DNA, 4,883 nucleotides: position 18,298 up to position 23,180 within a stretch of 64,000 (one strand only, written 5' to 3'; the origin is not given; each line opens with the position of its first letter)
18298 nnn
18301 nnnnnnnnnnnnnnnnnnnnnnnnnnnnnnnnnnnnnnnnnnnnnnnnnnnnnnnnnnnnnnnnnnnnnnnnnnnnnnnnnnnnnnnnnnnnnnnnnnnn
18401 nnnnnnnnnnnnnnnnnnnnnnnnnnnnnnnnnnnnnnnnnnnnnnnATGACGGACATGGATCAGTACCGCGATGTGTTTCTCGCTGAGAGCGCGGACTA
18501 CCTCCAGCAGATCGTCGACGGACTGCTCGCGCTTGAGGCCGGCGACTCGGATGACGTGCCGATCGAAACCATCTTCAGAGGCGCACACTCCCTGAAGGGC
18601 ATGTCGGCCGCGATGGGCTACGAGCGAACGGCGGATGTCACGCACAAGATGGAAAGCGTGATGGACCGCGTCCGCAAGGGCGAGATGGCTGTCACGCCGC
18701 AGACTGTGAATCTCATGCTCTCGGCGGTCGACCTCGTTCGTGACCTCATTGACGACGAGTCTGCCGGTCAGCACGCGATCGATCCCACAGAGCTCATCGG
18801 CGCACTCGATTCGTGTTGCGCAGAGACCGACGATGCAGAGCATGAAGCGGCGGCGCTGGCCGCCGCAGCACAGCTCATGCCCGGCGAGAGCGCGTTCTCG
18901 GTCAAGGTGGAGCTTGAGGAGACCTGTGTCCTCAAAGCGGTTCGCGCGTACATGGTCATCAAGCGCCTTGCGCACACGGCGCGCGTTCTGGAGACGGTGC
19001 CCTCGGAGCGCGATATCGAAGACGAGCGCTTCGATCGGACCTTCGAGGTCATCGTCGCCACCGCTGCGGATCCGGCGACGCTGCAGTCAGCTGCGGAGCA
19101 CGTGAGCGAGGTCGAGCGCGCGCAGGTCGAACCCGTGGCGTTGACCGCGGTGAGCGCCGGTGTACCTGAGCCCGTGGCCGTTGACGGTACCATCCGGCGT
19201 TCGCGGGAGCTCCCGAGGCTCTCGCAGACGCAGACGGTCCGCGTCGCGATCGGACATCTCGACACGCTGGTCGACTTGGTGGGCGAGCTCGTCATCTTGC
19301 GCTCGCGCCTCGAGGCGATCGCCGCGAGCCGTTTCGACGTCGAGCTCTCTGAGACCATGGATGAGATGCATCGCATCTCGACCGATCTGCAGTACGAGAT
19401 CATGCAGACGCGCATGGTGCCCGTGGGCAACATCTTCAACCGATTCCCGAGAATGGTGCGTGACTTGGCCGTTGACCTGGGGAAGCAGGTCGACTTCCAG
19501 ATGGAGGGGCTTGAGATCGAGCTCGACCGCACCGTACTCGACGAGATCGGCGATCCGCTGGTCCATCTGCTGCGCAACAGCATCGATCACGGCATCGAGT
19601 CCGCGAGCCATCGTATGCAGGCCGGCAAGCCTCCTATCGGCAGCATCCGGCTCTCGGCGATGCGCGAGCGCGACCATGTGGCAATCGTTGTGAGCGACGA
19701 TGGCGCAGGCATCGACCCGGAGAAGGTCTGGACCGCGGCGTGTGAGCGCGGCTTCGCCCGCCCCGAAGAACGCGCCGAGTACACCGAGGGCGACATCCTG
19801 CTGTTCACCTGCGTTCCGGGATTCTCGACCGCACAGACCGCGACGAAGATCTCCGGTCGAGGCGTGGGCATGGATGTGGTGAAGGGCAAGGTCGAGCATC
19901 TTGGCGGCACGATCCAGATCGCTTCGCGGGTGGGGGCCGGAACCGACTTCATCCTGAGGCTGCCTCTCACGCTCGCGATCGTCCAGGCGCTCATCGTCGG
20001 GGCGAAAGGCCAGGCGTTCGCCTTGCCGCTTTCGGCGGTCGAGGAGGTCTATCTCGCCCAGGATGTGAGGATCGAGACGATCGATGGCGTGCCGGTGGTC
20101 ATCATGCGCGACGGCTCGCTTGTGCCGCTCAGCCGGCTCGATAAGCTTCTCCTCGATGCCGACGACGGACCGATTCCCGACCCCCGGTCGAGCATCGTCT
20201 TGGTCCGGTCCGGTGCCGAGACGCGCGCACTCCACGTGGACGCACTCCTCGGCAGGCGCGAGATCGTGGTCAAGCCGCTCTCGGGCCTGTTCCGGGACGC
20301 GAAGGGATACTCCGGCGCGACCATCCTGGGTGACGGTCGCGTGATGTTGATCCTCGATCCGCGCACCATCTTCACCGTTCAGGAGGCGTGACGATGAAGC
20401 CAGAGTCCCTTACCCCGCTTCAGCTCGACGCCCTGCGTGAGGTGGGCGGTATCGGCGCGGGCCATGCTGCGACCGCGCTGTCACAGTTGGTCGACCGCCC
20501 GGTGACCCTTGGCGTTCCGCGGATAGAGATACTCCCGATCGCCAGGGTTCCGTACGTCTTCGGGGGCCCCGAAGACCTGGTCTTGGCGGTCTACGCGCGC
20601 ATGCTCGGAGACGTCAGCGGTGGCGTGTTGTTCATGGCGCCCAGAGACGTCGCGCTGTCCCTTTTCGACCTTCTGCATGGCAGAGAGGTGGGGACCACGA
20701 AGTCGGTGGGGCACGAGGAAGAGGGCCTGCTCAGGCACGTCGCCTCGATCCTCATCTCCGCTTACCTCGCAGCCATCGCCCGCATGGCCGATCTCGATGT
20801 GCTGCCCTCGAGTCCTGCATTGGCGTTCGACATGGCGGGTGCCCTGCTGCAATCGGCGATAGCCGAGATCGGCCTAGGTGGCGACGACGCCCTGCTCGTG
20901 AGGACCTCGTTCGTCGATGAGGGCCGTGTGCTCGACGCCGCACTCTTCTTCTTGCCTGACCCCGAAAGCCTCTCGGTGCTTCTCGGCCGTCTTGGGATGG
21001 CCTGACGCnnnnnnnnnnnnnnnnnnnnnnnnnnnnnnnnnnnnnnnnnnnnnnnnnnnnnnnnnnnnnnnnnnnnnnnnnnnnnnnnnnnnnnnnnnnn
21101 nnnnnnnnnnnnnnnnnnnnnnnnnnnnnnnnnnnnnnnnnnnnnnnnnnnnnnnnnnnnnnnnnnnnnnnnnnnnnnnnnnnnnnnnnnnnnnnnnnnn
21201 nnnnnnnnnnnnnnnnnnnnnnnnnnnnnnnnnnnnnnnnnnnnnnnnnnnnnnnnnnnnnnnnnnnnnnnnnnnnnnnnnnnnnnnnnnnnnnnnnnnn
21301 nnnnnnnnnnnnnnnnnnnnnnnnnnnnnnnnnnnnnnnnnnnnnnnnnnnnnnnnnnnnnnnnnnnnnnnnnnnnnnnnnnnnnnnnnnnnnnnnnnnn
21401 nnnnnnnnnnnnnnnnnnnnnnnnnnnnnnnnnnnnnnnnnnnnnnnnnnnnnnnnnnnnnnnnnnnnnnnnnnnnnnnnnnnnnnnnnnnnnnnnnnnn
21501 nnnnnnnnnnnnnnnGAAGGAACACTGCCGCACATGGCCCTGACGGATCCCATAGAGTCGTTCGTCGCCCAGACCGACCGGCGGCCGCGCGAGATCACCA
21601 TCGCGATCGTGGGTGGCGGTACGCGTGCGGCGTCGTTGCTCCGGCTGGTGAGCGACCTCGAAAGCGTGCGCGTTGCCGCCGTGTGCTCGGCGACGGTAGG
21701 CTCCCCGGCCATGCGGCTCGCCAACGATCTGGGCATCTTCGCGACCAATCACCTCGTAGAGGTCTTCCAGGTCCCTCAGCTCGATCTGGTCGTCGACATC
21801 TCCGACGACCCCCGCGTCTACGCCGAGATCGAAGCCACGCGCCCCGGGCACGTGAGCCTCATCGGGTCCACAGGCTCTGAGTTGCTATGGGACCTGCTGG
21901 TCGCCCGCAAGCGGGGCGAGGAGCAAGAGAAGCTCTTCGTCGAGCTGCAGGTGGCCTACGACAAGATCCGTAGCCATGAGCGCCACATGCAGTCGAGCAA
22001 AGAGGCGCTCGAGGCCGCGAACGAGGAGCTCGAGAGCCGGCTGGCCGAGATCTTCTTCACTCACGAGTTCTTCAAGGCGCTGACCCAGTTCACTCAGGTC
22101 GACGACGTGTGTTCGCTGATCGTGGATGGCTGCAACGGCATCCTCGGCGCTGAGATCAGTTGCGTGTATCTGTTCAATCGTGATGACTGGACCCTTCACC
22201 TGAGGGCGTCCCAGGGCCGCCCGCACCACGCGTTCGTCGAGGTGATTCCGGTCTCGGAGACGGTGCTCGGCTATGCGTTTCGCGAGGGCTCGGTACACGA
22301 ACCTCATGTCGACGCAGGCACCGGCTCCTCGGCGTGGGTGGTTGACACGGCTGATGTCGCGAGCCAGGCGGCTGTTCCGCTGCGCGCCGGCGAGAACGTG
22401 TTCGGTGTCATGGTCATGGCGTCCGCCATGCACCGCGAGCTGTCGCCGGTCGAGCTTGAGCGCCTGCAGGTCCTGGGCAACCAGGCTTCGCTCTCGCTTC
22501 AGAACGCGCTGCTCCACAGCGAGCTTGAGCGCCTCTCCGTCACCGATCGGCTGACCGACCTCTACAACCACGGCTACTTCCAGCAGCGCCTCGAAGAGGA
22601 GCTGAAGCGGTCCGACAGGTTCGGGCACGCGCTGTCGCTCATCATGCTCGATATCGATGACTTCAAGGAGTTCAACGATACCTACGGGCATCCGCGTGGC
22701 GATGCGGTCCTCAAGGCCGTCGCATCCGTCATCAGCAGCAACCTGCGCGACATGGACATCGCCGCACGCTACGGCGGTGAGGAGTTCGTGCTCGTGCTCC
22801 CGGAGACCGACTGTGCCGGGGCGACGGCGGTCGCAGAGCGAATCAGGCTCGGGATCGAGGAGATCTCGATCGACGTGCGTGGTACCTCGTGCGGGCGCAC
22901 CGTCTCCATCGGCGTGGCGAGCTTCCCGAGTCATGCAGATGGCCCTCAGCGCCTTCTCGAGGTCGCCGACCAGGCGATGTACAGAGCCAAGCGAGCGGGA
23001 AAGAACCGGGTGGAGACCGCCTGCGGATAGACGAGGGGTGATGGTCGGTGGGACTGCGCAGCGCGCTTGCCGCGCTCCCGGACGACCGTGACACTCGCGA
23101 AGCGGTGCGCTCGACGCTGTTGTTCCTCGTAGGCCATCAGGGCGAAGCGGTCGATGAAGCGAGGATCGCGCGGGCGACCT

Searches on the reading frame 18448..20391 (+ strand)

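Call 40: search_protein_families(library=pfam, proteins=[window:18448-20391:+], max_evalue=0.0001)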
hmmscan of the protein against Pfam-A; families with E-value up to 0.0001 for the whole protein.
window:18448-20391:+ (647 aa): 5 families
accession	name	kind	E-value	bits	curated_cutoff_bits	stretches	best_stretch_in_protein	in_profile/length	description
PF07194.16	P2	-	2e-22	79.5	23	1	150-228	2-80/81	P2 response regulator binding domain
PF01584.24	CheW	-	2.3e-19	69.8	23.5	1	513-643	1-135/138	CheW-like domain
PF02518.31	HATPase_c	-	8.5e-18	65.3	26.4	1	369-508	4-110/111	Histidine kinase-, DNA gyrase B-, and HSP90-like ATPase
PF01627.28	Hpt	-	1.1e-16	61.3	24.6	1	6-98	1-82/84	Hpt domain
PF02895.20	H-kinase_dim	-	9.4e-14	52.1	23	1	262-321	2-68/68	Signal transducing histidine kinase, homodimeric domain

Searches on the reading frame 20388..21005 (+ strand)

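Call 40: search_protein_families(library=pfam, proteins=[window:20388-21005:+], max_evalue=0.0001)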
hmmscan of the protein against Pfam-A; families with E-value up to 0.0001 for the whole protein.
window:20388-21005:+ (205 aa): 1 family
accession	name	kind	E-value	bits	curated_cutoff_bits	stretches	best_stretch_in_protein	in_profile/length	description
PF04509.17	CheC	-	5.3e-08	33.1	22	1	12-47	2-37/38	CheC-like family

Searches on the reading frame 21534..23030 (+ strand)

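Call 40: search_protein_families(library=pfam, proteins=[window:21534-23030:+], max_evalue=0.0001)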
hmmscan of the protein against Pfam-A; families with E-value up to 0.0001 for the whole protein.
window:21534-23030:+ (498 aa): 4 families
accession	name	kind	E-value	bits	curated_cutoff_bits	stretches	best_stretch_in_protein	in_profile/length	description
PF00990.26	GGDEF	-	3.1e-49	167.3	23.8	1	336-492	2-161/161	Diguanylate cyclase, GGDEF domain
PF13492.12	GAF_3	-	3.1e-14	53.9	27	1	191-324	4-129/129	GAF domain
PF13185.12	GAF_2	-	3.3e-12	47.2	28.6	1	189-322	4-135/136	GAF domain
PF01590.32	GAF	-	1.2e-08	36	22.4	1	190-322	3-133/133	GAF domain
